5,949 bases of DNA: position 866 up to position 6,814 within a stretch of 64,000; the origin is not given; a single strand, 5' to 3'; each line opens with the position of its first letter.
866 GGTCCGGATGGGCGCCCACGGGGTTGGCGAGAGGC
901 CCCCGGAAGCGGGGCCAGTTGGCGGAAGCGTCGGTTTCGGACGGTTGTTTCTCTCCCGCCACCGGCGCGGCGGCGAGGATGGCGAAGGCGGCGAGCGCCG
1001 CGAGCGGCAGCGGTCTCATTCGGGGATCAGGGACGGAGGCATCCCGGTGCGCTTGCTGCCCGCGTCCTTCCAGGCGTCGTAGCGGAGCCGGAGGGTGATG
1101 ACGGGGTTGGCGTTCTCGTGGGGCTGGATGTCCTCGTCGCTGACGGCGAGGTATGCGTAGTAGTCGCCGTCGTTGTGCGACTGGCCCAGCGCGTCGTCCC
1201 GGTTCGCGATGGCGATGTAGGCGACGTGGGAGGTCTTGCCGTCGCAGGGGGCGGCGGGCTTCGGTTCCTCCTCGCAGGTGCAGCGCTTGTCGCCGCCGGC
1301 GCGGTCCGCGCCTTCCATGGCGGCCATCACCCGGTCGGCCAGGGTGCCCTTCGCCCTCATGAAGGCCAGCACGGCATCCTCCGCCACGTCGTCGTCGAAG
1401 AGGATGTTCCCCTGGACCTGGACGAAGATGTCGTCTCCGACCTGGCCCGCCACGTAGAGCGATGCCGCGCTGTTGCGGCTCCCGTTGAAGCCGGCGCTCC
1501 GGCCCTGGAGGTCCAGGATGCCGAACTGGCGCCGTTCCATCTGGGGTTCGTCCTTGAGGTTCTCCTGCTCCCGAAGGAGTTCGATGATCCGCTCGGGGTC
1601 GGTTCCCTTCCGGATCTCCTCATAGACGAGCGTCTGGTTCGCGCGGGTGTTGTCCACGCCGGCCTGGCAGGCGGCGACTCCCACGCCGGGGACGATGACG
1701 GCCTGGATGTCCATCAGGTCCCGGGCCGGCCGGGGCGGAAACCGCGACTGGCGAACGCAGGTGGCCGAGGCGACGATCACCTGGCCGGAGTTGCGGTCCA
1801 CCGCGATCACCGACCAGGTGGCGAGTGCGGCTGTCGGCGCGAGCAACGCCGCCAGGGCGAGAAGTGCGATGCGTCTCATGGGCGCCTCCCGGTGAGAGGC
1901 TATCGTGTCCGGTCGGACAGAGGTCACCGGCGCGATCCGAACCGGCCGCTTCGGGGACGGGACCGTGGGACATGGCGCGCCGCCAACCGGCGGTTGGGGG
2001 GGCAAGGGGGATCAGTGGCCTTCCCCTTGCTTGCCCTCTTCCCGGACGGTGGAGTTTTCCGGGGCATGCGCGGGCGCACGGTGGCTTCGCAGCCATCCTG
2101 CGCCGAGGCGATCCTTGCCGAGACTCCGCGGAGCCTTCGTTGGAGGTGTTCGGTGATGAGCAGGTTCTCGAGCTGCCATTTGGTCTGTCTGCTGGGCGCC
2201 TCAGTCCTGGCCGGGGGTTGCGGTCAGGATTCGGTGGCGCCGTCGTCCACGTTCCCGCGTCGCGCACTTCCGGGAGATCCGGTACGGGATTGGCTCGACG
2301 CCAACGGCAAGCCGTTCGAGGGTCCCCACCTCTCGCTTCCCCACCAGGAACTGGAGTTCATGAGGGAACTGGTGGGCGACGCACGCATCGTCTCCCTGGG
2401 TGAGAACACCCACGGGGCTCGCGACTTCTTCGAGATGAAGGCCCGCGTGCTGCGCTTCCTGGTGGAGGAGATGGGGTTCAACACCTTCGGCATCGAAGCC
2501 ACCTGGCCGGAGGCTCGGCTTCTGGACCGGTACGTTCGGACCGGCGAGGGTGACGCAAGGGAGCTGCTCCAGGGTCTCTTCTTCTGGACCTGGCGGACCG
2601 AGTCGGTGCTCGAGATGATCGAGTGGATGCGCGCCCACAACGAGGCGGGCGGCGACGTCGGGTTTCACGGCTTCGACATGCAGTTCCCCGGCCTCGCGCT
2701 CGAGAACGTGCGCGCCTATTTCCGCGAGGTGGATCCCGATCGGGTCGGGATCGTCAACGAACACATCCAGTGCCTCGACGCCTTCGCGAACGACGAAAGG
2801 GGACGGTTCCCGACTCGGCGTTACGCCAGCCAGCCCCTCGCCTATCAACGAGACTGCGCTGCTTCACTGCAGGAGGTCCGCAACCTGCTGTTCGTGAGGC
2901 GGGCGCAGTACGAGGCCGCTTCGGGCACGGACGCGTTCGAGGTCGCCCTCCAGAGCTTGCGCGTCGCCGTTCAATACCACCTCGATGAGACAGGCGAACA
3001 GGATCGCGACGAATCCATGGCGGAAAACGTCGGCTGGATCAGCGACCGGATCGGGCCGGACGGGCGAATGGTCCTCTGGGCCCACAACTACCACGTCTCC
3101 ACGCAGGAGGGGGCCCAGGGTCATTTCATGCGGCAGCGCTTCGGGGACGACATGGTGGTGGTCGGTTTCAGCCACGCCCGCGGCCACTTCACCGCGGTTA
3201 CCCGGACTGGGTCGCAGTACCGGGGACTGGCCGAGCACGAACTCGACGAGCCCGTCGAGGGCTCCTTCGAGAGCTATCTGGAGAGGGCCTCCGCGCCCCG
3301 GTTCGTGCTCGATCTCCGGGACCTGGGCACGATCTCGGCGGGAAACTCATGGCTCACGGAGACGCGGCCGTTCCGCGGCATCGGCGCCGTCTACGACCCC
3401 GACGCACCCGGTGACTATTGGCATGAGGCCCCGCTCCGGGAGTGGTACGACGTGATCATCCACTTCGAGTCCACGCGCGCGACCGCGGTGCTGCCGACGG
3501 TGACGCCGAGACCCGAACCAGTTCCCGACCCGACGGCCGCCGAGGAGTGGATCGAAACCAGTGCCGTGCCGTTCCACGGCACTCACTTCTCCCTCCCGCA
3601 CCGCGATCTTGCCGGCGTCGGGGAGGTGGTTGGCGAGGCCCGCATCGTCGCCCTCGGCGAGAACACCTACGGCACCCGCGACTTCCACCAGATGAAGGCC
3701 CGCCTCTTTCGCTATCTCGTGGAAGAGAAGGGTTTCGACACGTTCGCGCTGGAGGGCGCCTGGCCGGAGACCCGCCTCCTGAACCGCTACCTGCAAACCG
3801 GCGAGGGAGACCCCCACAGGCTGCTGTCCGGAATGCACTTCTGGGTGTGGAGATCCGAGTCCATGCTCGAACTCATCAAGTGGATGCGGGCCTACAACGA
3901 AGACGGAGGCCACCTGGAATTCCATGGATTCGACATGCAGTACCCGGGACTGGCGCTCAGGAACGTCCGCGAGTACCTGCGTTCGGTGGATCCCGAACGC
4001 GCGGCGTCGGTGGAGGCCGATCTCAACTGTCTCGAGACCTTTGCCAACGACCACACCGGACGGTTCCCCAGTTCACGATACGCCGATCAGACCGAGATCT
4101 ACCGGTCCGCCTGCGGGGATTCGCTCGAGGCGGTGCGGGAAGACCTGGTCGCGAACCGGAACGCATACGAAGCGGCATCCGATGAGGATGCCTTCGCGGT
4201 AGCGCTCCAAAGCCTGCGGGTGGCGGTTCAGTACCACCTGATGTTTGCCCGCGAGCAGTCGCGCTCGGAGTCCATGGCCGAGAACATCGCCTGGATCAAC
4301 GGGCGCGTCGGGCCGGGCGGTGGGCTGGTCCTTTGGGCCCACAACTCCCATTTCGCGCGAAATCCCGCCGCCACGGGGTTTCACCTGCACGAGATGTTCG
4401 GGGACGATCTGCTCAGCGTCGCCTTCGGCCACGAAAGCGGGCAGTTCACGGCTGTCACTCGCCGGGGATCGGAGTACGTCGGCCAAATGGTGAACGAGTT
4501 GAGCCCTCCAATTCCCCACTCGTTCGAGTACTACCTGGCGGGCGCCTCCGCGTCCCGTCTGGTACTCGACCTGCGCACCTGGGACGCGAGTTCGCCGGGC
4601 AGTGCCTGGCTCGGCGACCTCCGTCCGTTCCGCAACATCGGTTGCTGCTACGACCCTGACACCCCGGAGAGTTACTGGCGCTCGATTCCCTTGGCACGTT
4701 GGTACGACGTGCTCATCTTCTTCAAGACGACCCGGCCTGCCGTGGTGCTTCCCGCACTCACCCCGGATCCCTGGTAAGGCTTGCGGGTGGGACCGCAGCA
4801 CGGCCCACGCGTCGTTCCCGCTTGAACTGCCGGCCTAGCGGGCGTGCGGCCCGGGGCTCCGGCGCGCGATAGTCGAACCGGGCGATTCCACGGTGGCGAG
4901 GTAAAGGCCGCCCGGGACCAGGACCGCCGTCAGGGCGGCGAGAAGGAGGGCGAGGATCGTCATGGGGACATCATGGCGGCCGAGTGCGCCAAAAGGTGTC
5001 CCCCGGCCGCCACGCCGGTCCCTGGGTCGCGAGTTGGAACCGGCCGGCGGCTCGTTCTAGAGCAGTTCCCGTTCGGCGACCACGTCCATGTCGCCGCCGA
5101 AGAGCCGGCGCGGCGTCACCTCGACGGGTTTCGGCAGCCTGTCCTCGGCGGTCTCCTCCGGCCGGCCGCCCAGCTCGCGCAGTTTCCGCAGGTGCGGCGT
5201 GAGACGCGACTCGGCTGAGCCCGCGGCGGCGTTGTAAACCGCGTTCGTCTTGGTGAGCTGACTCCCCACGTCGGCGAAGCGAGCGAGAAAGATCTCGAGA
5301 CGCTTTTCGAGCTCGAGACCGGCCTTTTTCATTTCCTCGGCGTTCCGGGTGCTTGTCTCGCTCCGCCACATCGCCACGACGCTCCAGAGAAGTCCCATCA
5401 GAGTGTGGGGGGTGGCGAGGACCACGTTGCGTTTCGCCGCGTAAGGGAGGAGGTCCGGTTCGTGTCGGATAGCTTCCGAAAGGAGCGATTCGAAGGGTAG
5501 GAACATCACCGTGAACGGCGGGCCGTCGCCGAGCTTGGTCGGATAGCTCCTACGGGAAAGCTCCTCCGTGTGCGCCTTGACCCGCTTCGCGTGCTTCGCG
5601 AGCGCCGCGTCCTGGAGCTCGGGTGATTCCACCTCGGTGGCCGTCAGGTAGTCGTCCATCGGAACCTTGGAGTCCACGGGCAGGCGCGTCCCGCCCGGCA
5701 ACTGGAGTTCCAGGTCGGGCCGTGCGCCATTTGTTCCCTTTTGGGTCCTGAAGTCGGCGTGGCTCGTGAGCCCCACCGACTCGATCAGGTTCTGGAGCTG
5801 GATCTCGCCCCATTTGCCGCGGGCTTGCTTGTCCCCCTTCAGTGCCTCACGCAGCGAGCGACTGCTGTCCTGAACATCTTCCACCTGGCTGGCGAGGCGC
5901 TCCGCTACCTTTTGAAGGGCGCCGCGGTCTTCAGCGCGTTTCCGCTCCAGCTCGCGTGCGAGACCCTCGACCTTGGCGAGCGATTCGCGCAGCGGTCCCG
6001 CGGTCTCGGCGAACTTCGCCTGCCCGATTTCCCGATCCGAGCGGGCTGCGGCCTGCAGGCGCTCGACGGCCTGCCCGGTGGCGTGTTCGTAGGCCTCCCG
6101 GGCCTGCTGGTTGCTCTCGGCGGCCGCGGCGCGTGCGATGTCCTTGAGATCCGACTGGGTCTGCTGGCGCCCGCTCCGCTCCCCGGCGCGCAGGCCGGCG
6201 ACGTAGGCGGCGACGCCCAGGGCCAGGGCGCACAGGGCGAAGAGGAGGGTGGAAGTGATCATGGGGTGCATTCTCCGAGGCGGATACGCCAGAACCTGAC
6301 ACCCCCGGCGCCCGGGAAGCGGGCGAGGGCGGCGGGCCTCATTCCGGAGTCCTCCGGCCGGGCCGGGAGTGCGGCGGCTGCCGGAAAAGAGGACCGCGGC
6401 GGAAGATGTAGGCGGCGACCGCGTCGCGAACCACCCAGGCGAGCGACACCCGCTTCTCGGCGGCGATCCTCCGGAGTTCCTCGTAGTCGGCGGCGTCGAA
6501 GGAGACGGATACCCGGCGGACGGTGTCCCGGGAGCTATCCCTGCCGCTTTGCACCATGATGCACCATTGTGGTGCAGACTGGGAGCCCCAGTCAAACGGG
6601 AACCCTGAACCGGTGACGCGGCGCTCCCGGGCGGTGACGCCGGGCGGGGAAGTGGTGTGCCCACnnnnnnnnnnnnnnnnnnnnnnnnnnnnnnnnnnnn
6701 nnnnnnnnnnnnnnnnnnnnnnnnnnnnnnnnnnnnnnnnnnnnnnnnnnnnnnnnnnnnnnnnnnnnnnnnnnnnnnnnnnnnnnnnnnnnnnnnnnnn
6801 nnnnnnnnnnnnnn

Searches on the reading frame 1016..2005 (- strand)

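Call 69: search_protein_families(library=pfam, proteins=[window:1016-2005:-], max_evalue=0.0001)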
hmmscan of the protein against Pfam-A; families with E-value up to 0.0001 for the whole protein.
window:1016-2005:- (329 aa): 1 family
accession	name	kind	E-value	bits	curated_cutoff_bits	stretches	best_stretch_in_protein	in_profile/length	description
PF06267.17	DUF1028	-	1.7e-22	80.6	26.2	1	63-241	1-158/193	Family of unknown function (DUF1028)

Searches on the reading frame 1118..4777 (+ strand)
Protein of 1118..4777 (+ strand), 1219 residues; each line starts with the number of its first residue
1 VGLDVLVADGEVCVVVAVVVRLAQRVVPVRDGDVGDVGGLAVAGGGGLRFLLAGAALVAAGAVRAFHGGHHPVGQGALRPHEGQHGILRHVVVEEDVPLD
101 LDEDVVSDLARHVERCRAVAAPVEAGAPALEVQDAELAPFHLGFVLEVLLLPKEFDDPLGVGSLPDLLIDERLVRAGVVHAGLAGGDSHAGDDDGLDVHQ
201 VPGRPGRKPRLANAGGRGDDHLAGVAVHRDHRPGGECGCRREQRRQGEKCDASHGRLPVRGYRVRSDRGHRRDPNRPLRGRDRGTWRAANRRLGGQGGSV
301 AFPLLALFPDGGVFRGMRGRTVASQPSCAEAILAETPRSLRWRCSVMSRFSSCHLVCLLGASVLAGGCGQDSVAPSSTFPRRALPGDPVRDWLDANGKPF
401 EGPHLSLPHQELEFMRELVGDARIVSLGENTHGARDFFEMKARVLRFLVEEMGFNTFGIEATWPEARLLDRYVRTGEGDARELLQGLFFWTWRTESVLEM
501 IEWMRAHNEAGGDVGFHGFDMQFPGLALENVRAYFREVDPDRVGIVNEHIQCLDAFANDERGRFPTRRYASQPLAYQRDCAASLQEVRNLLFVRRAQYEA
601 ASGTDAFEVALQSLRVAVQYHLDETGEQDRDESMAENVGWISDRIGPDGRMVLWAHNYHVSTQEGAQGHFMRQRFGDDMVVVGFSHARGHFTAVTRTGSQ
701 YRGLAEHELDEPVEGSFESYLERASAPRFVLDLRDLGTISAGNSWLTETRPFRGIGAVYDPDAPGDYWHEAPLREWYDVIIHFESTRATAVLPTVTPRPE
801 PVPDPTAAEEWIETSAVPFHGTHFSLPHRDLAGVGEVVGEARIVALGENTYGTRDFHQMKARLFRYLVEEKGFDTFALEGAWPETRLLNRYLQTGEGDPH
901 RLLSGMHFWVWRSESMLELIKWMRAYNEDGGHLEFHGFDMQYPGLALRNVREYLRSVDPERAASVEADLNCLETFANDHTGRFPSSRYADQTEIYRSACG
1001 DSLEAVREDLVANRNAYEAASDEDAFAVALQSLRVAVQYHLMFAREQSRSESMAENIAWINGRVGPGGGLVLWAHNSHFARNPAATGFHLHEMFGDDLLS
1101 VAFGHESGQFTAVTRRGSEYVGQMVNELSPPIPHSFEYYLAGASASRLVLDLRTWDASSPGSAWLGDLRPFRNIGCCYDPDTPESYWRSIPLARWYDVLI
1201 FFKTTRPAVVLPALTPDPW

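Call 69: search_protein_families(library=pfam, proteins=[window:1118-4777:+], max_evalue=0.0001)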
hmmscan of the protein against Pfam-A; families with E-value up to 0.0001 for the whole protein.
window:1118-4777:+ (1219 aa): 1 family
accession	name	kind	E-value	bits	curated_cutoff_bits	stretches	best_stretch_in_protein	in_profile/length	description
PF05139.19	Erythro_esteras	-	8.4e-145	483.4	26.4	2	449-786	1-358/358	Erythromycin esterase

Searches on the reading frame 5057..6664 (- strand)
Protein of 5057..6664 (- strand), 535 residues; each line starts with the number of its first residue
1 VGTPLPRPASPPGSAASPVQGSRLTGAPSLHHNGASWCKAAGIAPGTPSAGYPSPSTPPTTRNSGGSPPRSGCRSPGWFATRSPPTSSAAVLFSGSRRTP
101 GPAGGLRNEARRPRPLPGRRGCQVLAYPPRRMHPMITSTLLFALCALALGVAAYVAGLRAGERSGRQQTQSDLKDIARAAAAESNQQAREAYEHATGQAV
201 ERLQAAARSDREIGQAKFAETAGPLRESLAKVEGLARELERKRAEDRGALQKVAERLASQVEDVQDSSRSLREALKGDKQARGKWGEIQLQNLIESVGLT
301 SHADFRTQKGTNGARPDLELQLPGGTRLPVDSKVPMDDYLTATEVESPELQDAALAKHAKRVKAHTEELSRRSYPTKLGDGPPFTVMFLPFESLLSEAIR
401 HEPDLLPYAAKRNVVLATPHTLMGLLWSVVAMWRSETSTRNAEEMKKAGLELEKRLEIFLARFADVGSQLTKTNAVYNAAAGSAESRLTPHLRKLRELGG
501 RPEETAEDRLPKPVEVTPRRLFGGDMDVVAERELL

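Call 69: search_protein_families(library=pfam, proteins=[window:5057-6664:-], max_evalue=0.0001)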
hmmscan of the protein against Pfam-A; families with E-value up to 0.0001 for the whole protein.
window:5057-6664:- (535 aa): 1 family
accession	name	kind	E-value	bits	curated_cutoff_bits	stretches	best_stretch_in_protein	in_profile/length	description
PF02646.22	RmuC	-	9.2e-77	258.4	26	1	219-502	4-288/291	RmuC family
